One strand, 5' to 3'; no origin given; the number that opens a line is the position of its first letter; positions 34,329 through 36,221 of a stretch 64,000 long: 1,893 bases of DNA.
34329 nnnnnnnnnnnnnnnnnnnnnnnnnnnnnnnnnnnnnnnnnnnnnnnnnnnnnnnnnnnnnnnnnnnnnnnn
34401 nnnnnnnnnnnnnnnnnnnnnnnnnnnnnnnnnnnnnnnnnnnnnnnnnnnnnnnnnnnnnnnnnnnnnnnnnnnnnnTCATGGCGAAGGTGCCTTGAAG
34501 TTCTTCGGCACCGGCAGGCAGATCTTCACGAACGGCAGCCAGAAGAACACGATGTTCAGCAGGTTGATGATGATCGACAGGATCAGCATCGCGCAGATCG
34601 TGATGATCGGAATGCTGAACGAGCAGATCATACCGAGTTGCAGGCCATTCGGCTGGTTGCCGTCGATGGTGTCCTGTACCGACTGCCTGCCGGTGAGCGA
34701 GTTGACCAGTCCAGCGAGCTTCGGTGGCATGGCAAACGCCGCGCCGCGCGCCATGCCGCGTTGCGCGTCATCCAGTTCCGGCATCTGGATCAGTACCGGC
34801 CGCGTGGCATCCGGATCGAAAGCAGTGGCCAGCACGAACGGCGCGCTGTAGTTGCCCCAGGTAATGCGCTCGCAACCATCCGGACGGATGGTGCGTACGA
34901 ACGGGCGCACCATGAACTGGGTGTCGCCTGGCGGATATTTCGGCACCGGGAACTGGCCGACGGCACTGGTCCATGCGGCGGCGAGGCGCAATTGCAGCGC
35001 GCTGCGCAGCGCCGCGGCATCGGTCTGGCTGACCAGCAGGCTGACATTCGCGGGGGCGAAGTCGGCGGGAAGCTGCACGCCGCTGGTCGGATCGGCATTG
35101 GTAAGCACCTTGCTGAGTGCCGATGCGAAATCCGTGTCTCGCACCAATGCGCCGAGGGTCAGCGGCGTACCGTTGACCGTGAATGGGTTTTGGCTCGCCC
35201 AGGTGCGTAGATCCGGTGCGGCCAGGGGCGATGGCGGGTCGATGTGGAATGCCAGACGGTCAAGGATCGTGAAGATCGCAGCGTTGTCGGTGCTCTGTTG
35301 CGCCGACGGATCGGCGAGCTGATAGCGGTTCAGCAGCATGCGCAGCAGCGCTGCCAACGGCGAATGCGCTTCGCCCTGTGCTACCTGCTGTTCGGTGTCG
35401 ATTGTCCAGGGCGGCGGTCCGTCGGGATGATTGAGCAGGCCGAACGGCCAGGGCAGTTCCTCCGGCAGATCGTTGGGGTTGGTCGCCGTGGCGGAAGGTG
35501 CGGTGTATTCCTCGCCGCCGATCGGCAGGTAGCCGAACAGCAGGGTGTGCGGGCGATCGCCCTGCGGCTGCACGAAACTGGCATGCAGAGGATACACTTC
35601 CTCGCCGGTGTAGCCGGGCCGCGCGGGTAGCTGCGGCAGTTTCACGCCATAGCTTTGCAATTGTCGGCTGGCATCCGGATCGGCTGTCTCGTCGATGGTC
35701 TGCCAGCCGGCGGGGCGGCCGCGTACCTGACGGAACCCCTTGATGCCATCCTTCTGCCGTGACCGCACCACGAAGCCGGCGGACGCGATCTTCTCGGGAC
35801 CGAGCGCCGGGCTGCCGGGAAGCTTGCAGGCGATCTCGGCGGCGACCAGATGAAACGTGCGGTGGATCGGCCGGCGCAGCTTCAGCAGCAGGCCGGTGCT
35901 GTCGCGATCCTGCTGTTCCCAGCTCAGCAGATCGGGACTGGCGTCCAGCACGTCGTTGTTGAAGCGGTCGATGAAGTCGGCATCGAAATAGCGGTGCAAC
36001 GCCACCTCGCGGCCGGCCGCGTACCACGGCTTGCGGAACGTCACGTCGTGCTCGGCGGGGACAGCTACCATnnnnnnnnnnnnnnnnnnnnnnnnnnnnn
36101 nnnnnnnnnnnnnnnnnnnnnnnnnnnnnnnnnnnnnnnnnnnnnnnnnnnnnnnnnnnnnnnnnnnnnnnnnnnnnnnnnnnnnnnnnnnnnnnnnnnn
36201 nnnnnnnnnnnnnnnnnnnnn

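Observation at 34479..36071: Membrane-anchored 530-aa protein occupying the PAAR slot between spike and gp25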

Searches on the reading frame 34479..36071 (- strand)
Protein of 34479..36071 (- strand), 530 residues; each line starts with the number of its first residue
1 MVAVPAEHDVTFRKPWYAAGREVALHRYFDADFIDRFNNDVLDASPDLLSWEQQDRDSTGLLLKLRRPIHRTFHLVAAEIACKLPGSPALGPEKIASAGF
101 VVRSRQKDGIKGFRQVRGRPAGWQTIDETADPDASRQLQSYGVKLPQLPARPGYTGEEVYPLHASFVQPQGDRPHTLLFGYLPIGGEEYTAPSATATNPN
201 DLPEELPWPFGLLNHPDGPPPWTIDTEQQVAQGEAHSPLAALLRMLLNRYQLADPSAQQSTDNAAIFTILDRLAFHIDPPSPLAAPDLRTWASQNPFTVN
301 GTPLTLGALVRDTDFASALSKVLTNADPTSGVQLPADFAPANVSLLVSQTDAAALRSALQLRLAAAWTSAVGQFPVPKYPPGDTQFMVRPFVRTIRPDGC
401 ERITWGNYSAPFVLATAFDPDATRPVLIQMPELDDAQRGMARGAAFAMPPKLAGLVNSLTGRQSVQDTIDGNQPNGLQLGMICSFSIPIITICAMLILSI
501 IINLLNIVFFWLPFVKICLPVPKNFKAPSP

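Call 7: search_protein_families(library=pfam, proteins=[window:34479-36071:-], max_evalue=0.01)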
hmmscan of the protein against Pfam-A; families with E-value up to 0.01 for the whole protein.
window:34479-36071:- (530 aa): 0 families

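Call 9: find_homologous_proteins(query=window:34479-36071:-)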
Query window:34479-36071:- (530 aa): 111 proteins with E <= 0.001 among 8000 candidates.
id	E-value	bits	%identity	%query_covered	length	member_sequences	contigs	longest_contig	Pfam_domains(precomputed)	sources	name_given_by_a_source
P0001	0.0e+0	1166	96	100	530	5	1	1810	-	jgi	jgi:hypothetical protein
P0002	0.0e+0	1062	86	100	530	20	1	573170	-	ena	-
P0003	0.0e+0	1029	84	100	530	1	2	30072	-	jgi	jgi:hypothetical protein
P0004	1.9e-232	791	88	76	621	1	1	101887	PF04965.20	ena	-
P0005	7.0e-180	617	54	100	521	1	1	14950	-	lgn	-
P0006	1.1e-173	597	55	100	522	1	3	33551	-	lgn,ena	-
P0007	1.4e-148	514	51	99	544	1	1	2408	-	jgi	jgi:hypothetical protein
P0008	4.7e-146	506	49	99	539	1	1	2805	-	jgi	jgi:hypothetical protein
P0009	3.4e-145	503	48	98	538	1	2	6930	-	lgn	-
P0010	9.9e-145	501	48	99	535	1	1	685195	-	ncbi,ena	-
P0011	1.4e-144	501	50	99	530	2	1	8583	-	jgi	jgi:hypothetical protein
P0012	1.6e-143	497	49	98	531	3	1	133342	-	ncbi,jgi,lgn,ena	jgi:hypothetical protein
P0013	2.2e-143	497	48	99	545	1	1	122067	-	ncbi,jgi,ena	jgi:hypothetical protein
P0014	4.6e-143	496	50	99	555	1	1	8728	-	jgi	jgi:hypothetical protein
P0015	4.7e-143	496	48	98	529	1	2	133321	-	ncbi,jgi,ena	jgi:hypothetical protein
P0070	7.7e-39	152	29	98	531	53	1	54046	-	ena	-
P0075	1.2e-24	105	28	87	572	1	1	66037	-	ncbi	-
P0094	1.1e-10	59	39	22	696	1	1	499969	-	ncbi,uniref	ncbi:hypothetical protein [Roseateles sp. PN1]|uniref:hypothetical protein n=1 Tax=Roseateles sp. PN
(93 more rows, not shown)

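Call 10: search_solved_structures(query=window:34479-36071:-, max_evalue=10)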
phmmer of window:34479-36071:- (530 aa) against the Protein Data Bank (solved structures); distinct sequences matched with E-value up to 10: 2.
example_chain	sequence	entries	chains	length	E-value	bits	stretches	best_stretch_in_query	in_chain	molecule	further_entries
2kn8_A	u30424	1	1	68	0.3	12.9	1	13-72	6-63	DNA cleavage and packaging protein large subunit, UL89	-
9e2g_1F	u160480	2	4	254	1.5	10.5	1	371-422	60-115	T. brucei spp.-specific protein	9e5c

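Call 13: search_protein_families(library=ncbifam, proteins=[window:34479-36071:-, P0094], max_evalue=0.01)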
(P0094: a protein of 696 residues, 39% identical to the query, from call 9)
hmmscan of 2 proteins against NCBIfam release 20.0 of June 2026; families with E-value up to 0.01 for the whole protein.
window:34479-36071:- (530 aa): 0 families

P0094 (696 aa): 0 families

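Call 14: find_encoding_contigs(protein=P0094, flank=10000, max_places=2)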
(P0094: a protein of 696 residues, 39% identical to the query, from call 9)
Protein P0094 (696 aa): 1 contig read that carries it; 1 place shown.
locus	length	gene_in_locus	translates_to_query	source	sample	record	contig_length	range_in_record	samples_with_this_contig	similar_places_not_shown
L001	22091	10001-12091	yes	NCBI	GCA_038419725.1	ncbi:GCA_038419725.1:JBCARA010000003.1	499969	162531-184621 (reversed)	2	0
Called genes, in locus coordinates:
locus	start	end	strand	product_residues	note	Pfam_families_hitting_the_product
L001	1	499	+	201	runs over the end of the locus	PF14065:Pvc16_N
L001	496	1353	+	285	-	-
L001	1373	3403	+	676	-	PF04984:Phage_sheath_1, PF17482:Phage_sheath_1C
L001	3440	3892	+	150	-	PF06841:Phage_T4_gp19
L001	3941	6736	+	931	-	PF17482:Phage_sheath_1C (weak)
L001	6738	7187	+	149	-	PF06841:Phage_T4_gp19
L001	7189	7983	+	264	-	PF19266:CIS_tube, PF01476:LysM (weak)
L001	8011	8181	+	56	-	-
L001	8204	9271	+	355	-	PF05954:Phage_GPD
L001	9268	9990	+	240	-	PF04717:Phage_base_V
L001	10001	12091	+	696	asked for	-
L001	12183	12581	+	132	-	PF04965:GPW_gp25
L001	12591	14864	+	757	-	-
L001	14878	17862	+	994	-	PF09684:Tail_P2_I (weak)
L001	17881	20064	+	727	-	-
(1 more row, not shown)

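Call 15: find_encoding_contigs(protein=P0075, flank=10000, max_places=2)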
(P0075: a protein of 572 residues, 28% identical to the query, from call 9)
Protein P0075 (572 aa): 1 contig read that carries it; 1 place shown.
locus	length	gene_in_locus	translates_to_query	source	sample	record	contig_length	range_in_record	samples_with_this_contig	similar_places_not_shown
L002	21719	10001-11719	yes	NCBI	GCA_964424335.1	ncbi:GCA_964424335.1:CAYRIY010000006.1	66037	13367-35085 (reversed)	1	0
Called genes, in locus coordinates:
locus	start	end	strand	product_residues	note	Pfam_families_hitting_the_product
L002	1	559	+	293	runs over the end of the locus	-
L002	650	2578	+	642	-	PF04984:Phage_sheath_1, PF17482:Phage_sheath_1C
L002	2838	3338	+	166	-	PF06841:Phage_T4_gp19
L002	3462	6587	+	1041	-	PF04984:Phage_sheath_1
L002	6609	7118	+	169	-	PF06841:Phage_T4_gp19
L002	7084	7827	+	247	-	PF19266:CIS_tube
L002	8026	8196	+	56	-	-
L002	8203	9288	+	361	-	PF05954:Phage_GPD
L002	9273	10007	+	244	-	PF04717:Phage_base_V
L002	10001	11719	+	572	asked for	-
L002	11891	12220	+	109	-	PF04965:GPW_gp25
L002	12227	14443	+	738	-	-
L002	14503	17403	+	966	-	PF09684:Tail_P2_I, PF02449:Glyco_hydro_42 (faint)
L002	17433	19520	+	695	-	-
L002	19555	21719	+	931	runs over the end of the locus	PF14520:HHH_5 (faint)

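Call 16: find_encoding_contigs(protein=P0070, flank=10000, max_places=2)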
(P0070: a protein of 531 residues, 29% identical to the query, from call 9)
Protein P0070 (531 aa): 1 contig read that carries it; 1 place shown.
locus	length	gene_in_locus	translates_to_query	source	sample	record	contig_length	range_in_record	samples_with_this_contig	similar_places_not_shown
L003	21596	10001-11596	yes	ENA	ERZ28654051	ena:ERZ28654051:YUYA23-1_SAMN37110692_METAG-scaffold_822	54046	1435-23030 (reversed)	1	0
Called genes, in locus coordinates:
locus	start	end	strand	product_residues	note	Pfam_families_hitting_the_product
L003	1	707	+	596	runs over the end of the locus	PF07969:Amidohydro_3, PF01979:Amidohydro_1 (weak)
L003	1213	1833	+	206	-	PF14065:Pvc16_N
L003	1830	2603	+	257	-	-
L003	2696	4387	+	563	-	PF04984:Phage_sheath_1, PF17482:Phage_sheath_1C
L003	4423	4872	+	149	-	PF06841:Phage_T4_gp19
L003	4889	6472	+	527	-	-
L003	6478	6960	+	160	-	PF06841:Phage_T4_gp19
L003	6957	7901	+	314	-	PF19266:CIS_tube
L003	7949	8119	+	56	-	-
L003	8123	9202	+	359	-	PF05954:Phage_GPD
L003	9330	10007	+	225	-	PF04717:Phage_base_V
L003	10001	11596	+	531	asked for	-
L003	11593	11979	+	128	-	PF04965:GPW_gp25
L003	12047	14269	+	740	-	-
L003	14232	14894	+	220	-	-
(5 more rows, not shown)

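Call 28: predict_structure(alignment_id=A1)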
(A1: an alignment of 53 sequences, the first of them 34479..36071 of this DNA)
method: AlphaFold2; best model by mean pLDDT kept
length: 530 residues; sequences in the alignment: 53
mean_pLDDT: 81.7   pTM: 0.58
mean pLDDT of the five models: 81.7, 81.2, 80.5, 80.0, 79.4
residues with pLDDT >= 90: 272; 70-90: 120; 50-70: 95; < 50: 43
segments of 3 or more residues with pLDDT < 50: 138-152, 443-445, 477-486, 520-529
pLDDT, mean of each block of 10 residues (from residue 1): 65 93 95 92 91 91 91 95 93 93 92 78 88 63 40 75 93 92 74 62 82 77 95 97 94 94 96 98 97 97 97 96 92 96 97 93 80 64 89 86 94 88 61 60 54 65 62 49 49 83 86 60 46
secondary structure, 60 per line:
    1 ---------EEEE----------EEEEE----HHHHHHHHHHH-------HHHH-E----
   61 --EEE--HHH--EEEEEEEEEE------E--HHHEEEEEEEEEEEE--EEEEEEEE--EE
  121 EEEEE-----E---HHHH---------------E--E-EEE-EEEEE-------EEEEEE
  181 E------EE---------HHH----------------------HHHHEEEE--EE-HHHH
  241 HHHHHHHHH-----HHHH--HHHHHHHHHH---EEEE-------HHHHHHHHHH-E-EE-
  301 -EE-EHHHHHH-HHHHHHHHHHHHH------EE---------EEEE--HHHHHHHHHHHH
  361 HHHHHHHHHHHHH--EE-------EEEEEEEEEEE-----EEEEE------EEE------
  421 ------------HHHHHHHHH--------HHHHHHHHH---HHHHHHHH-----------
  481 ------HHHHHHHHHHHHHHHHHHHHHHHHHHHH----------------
elements in order: E10-13 E24-28 H33-43 H51-54 E63-65 E73-82 E95-106 E109-116 E119-125 H135-138 E159-161 E163-167 E175-181 H224-227 E228-231 H237-249 H255-258 H261-270 E274-277 H285-294 H306-311 H313-325 E343-346 H349-373 E385-395 E401-405 E412-414 H433-441 H450-458 H462-469 H487-514

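Call 31: fold_search(model_id=the predicted structure, library=pdb)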
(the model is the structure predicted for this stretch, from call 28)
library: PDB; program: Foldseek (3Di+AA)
matches with E <= 10: 333; with E <= 0.001: 0
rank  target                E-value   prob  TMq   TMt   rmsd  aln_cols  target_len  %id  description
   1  8osi                  2.3e-01  0.03  0.09  0.10  20.4       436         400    8  Genetically encoded green ratiometric calcium indicator FNCaMP in calcium-bound state (released 2023-05-24)
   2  7ztr                  6.6e-01  0.02  0.07  0.12  17.8       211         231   15  Crystal structure of the carotenoid-binding protein domain from silkworm Bombyx mori (BmCBP) in the apoform, W232F mutan (released 2022-10-26)
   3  2wog_C                7.0e-01  0.07  0.05  0.07  17.2        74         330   16  Intermediate and final states of human kinesin Eg5 in complex with S-trityl-L-cysteine (released 2010-08-04)
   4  8jnx                  7.8e-01  0.25  0.10  0.08   5.8       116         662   11  alkaline amylase Amy703 with truncated of N-terminus domain (released 2023-12-13)
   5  4lmh_C                7.8e-01  0.05  0.10  0.08  12.6       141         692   13  Crystal structure of the outer membrane decaheme cytochrome OmcA (released 2014-04-16)
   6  8aaq                  7.8e-01  0.02  0.06  0.12  18.1       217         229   12  Crystal structure of the carotenoid-binding protein domain from silkworm Bombyx mori (BmCBP), CRT-416 form (released 2023-02-01)
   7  7uoj_D                8.3e-01  0.10  0.09  0.28   9.2       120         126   12  The CryoEM structure of N49-P9.6-FR3 and PGT121 Fabs in complex with BG505 SOSIP.664 (released 2023-05-03)
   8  5f9a_A                8.8e-01  0.02  0.08  0.10  23.7       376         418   11  Blood group antigen binding adhesin BabA of Helicobacter pylori strain P436 in complex with blood group H Lewis b hexa (released 2016-01-20)
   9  7op2_K                9.3e-01  0.03  0.06  0.13  18.9       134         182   16  Chadox1/ Chimpanzee adenovirus Y25 fiber knob protein (released 2021-06-23)
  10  4aqw_C                9.3e-01  0.02  0.04  0.06  27.4       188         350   12  Model of human kinesin-5 motor domain (1II6, 3HQD) and mammalian tubulin heterodimer (1JFF) docked into the 9.5-angstr (released 2012-11-21)
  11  7a7z                  1.2e+00  0.01  0.06  0.10  17.5       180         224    7  rsGreen0.7-K206A-E222G in the green-on state (released 2021-02-17)
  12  6ggr_A                1.5e+00  0.05  0.06  0.17  25.0        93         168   17  Crystal structure of Salmonella zinc metalloprotease effector GtgA in complex with p65 (released 2018-08-29)
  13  4zhi_A                1.5e+00  0.04  0.05  0.08  18.1        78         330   13  Eg5 motor domain mutant E162S (released 2016-06-22)
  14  1q0b_B                1.5e+00  0.04  0.05  0.07  17.1        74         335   15  Crystal structure of the motor protein KSP in complex with ADP and monastrol (released 2004-01-13)
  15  4q6u_A                1.5e+00  0.02  0.06  0.08  17.2       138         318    9  Crystal structure of a putative uncharacterized protein from Mycobacterium tuberculosis (released 2014-06-18)
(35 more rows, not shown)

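Call 33: search_protein_families(library=phrogs, proteins=[window:34479-36071:-, P0094, P0075], max_evalue=0.1)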
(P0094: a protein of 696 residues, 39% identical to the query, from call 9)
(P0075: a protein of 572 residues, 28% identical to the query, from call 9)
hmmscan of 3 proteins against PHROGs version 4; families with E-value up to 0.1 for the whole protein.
window:34479-36071:- (530 aa): 1 family
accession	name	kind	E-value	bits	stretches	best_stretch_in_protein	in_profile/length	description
phrog_31008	-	unknown function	0.08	14.1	0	467-524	24-78/81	-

P0094 (696 aa): 0 families

P0075 (572 aa): 0 families

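Call 34: fold_search(model_id=the predicted structure, library=viral)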
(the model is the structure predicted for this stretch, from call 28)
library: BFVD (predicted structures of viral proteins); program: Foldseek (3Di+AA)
matches with E <= 10: 309; with E <= 0.001: 0
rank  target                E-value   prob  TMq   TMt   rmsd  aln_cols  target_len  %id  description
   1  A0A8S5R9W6            1.2e-01  0.20  0.07  0.04  27.6       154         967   14  Uncharacterized protein [virus sp. ctDYl1]
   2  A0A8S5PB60            2.1e-01  0.14  0.07  0.15  29.7       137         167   12  Uncharacterized protein [Myoviridae sp. ctBrv3]
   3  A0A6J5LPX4            3.0e-01  0.13  0.13  0.16  10.1       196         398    9  Uncharacterized protein [uncultured Caudovirales phage]
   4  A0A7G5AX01            3.3e-01  0.14  0.07  0.08  18.7       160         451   15  MC002L [Molluscum contagiosum virus subtype 1]
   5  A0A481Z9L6            3.5e-01  0.01  0.06  0.04  30.1       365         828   13  DNA-directed DNA polymerase [Pithovirus LCPAC202]
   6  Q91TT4                4.9e-01  0.15  0.05  0.13  20.0       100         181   15  T22.5 [Tupaiid herpesvirus 1 (strain 1)]
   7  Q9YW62                4.9e-01  0.06  0.08  0.17  20.0       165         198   11  Uncharacterized protein [Melanoplus sanguinipes entomopoxvirus]
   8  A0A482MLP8            5.2e-01  0.04  0.07  0.10  25.4       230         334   13  Uncharacterized protein [Burkholderia phage BcepSauron]
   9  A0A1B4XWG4            6.1e-01  0.07  0.06  0.07  23.0       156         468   17  Uncharacterized protein [Tenacibaculum phage pT24]
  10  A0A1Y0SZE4            6.5e-01  0.08  0.05  0.08  31.3       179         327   16  Uncharacterized protein [Pseudomonas phage Phabio]
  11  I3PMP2                6.5e-01  0.04  0.06  0.06  18.6       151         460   10  Fiber-2 [Goose adenovirus 4]
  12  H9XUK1                6.9e-01  0.03  0.06  0.13  19.4       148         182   10  Fiber knob (Fragment) [Human adenovirus 47]
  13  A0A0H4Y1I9            6.9e-01  0.02  0.05  0.09  27.5       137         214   13  Uncharacterized protein [Salmon gill poxvirus]
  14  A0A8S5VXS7            7.3e-01  0.12  0.06  0.14  15.0        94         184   13  Uncharacterized protein [Ackermannviridae sp.]
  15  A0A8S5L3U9            7.7e-01  0.08  0.06  0.17  21.3       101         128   18  Coat protein [ssRNA phage SRR5208570_4]
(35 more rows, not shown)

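Call 44: find_related_loci(query=A2, collection=genome_contigs, flank=10000)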
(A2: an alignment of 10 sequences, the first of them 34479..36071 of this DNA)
Query A2 (530 aa) in genome_contigs; peptide patterns used: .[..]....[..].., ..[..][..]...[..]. (x = any residue, [..] = any of these).
316 stretches matched a pattern; 275 encode a relative of the query (tblastn E <= 1e-3); the best 80 are kept; 80 distinct loci.
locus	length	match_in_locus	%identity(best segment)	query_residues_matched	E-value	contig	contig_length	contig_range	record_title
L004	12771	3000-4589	86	1-530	0e+0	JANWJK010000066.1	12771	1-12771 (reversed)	MAG: Acetobacteraceae bacterium isolate CRAIB_MAG65 c_000000018313, whole genome shotgun sequence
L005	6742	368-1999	37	8-523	5e-95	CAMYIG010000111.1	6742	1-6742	MAG: uncultured Gammaproteobacteria bacterium isolate FO_M_Gamma_032.1 genome assembly, contig: scaffold_10124, whole ge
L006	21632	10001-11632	36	8-523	1e-92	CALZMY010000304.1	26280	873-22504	MAG: uncultured Gammaproteobacteria bacterium isolate FO_M_Gamma_031 genome assembly, contig: k127_212597, whole genome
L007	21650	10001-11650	37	1-523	1e-92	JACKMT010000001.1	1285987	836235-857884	MAG: Chromatiaceae bacterium isolate HK-STAS-PROT-125 HK-STAS-PROT-125_1, whole genome shotgun sequence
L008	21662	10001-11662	36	8-523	1e-89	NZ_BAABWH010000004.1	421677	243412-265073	Thalassolituus maritimus strain 5NW40-0001 sequence04, whole genome shotgun sequence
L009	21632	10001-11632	36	8-523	1e-89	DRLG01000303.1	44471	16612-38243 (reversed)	MAG TPA_asm: Chromatiales bacterium isolate HyVt-459 HyVt-459_k145_89478, whole genome shotgun sequence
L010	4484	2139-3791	36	8-523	7e-89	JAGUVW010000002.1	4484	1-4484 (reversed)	MAG: Pseudomonadales bacterium isolate DeMMO5_2 c_000000009450, whole genome shotgun sequence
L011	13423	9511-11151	36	8-523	4e-88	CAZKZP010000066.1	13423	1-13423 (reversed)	MAG TPA_asm: uncultured Chromatiales bacterium isolate SRP124282_co10_80 genome assembly, contig: NODE_975_length_13423_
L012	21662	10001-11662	34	8-523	8e-88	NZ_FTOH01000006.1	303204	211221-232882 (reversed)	Thalassolituus maritimus strain DSM 24913, whole genome shotgun sequence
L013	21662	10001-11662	34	8-523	1e-87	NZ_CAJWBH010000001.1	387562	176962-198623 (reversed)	MAG: Thalassolituus maritimus isolate ERR599149_bin.6_MetaBAT_v2.12.1_MAG, whole genome shotgun sequence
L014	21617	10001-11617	34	8-523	1e-87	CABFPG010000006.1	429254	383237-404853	Teredinibacter sp. ISS155 genome assembly, contig: 0006, whole genome shotgun sequence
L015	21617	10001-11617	35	8-523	1e-87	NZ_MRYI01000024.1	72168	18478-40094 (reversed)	Hahella sp. CCB-MM4 Scaffold24, whole genome shotgun sequence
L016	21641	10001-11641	37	8-523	4e-87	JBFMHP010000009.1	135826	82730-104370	MAG: Pseudomonadota bacterium isolate MAG326 MAG326_9, whole genome shotgun sequence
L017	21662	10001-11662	35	1-523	1e-86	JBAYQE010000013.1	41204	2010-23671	MAG: Thiohalomonadaceae bacterium isolate SO_2016_LW2_155 scaffold01529_LW138R_2016, whole genome shotgun sequence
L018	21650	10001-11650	37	1-523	2e-86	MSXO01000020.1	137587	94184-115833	MAG: Proteobacteria bacterium ST_bin11 120, whole genome shotgun sequence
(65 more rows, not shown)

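Call 48: search_dna_similar(query=window:34479-36071:-, collection=phages, mode=protein, max_evalue=0.01)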
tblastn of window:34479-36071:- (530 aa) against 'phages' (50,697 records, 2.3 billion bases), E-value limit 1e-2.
No match.

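Call 49: search_dna_similar(query=window:34479-36071:-, collection=plasmids, mode=protein, max_evalue=0.001, max_rows=15)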
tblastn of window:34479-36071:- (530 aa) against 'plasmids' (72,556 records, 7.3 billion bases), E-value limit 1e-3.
No match.

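Call 52: search_protein_representatives(alignment_id=A1)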
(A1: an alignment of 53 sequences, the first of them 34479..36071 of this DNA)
Query: 53 sequences, 551 profile positions. Proteins with E-value up to 0.001 (for the whole library): 1893; up to 1e-10: 1605; up to 1e-30: 1087. The best 150 are listed.
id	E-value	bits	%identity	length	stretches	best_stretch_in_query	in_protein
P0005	6.8e-173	593.2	-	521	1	1-546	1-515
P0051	2.4e-170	584.8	-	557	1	1-549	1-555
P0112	7.9e-153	527.0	-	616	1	1-548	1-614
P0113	6.5e-152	524.0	-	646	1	5-547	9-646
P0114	1.4e-151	522.9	-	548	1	6-547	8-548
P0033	8.3e-151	520.3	-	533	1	6-545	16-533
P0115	2.6e-150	518.7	-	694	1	6-549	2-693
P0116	2.7e-149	515.4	-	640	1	6-547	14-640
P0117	3.2e-149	515.1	-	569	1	4-548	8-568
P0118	8.2e-149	513.8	-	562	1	8-547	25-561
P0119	4.4e-147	508.0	-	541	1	6-546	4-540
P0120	7.0e-147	507.4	-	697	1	7-550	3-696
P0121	2.6e-144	498.9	-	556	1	3-547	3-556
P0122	4.8e-144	498.0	-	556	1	1-548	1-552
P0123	4.0e-141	488.4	-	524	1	5-549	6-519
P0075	6.1e-119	415.2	-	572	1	5-544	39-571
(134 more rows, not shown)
